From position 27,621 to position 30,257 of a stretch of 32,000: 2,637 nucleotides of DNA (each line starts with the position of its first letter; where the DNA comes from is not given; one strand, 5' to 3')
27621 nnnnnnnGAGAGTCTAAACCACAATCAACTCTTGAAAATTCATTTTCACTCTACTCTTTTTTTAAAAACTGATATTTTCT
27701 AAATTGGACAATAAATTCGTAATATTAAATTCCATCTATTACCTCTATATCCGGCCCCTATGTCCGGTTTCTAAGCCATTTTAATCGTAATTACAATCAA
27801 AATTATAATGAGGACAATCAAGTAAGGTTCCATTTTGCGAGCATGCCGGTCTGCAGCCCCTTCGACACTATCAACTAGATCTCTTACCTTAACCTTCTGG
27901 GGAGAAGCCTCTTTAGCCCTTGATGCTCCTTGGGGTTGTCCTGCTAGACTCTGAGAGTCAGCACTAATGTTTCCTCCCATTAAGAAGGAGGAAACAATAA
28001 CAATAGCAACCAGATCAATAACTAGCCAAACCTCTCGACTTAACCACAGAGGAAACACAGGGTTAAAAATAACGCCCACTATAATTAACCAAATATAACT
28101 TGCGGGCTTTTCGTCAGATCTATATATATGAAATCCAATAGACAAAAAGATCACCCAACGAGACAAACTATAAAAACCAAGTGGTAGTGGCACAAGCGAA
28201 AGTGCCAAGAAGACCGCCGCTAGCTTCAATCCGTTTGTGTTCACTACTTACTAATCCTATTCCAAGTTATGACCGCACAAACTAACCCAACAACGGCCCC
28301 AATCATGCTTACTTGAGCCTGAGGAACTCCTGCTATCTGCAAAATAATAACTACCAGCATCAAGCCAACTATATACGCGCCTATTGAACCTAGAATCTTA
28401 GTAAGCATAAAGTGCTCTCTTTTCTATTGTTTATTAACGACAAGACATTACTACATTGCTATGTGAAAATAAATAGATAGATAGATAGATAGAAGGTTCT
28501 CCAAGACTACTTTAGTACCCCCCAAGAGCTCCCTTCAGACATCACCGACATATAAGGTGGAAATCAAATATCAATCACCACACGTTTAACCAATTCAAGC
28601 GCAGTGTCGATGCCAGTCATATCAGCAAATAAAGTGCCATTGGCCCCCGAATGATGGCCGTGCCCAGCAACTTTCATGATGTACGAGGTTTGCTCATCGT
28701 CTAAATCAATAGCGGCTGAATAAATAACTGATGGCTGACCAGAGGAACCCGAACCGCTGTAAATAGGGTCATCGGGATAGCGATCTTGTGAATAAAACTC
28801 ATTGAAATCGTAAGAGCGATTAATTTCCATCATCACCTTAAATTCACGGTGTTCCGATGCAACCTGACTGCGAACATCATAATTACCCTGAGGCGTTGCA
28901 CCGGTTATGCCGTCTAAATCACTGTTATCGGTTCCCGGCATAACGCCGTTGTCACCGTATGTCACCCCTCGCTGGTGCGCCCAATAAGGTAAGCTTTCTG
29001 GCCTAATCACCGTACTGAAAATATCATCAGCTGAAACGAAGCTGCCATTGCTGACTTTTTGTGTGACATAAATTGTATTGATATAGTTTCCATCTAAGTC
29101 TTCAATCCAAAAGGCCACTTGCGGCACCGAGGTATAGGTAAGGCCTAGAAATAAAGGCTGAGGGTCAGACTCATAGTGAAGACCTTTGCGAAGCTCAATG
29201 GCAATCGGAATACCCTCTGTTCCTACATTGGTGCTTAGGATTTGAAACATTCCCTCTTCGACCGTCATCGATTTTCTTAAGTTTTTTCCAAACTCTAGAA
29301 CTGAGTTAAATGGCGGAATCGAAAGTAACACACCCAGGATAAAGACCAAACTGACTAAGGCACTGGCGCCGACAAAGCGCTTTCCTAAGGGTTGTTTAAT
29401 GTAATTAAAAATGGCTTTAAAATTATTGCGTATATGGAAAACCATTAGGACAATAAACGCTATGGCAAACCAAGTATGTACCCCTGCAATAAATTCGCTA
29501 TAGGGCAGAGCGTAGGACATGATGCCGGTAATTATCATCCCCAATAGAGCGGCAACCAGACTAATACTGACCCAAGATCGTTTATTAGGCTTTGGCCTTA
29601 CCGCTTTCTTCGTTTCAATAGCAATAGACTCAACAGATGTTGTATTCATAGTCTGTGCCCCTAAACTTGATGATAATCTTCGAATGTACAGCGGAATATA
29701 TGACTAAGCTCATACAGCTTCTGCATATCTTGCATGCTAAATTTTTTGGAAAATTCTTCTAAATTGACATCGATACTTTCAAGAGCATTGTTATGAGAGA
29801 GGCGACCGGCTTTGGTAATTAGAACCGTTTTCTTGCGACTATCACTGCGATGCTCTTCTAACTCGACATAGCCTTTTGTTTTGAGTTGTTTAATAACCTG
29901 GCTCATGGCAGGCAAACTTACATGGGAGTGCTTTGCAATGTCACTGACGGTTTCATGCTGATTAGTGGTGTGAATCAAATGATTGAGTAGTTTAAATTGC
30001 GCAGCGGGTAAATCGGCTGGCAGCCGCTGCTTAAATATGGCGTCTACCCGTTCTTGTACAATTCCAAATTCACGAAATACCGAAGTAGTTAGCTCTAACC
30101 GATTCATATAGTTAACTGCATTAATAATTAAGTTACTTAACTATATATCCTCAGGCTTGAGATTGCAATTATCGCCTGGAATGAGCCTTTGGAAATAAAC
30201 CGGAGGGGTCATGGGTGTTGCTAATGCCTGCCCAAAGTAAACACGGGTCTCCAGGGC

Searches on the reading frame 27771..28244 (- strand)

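Call 44: search_protein_families(library=pfam, proteins=[window:27771-28244:-], max_evalue=0.001)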
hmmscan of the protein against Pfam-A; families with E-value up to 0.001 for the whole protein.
window:27771-28244:- (157 aa): 1 family
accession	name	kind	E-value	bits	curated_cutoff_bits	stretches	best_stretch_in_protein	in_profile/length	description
PF20619.3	DUF6804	-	3.4e-16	59.7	27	1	8-85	8-87/91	Family of unknown function (DUF6804)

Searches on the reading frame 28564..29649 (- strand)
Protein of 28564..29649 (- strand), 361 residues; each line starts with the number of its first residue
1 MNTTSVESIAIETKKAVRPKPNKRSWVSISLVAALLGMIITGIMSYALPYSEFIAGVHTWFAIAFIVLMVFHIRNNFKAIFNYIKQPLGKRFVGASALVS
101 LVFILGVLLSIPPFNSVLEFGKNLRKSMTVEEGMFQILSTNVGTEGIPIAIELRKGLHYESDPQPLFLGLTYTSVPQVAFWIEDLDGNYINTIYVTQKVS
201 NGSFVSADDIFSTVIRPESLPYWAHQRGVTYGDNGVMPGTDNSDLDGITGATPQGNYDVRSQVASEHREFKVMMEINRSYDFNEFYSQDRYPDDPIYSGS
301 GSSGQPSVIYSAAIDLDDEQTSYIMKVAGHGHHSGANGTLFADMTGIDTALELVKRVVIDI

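Call 44: search_protein_families(library=pfam, proteins=[window:28564-29649:-], max_evalue=0.001)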
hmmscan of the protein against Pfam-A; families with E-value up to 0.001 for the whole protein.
window:28564-29649:- (361 aa): 2 families
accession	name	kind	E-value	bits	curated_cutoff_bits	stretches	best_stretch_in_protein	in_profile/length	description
PF14358.11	DUF4405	-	2.6e-06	28.3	26.7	1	26-73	1-62/66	Domain of unknown function (DUF4405)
PF01292.26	Ni_hydr_CYTB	-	5.7e-06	26.7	30.1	1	13-73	88-159/179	Prokaryotic cytochrome b561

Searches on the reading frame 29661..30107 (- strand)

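Call 44: search_protein_families(library=pfam, proteins=[window:29661-30107:-], max_evalue=0.001)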
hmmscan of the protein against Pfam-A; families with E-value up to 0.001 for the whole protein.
window:29661-30107:- (148 aa): 9 families
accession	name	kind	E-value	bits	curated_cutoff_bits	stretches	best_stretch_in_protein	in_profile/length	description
PF12802.13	MarR_2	-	2e-10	41.1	27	1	32-91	2-60/61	MarR family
PF01047.28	MarR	-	1.4e-07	31.7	24.6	1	35-92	3-58/59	MarR family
PF21984.2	DnaD_N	-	6.6e-05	23.5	27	1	35-92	16-76/101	DnaD N-terminal domain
PF13463.12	HTH_27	-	0.00012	22.7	22.2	1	38-101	6-68/68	Winged helix DNA-binding domain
PF01978.25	TrmB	-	0.00013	22.2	25.6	1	48-87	19-58/68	Sugar-specific transcriptional regulator TrmB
PF13601.12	HTH_34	-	0.00015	22.3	27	1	38-110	3-74/80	Winged helix DNA-binding domain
PF13412.12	HTH_24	-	0.00024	21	21.9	1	37-82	5-48/48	Winged helix-turn-helix DNA-binding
PF22381.2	Staph_reg_Sar_Rot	-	0.00025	21.5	27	1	33-102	12-79/85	Transcriptional regulator SarA/Rot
PF01418.23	HTH_6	-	0.0004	20.8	28.3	1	37-83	18-66/77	Helix-turn-helix domain, rpiR family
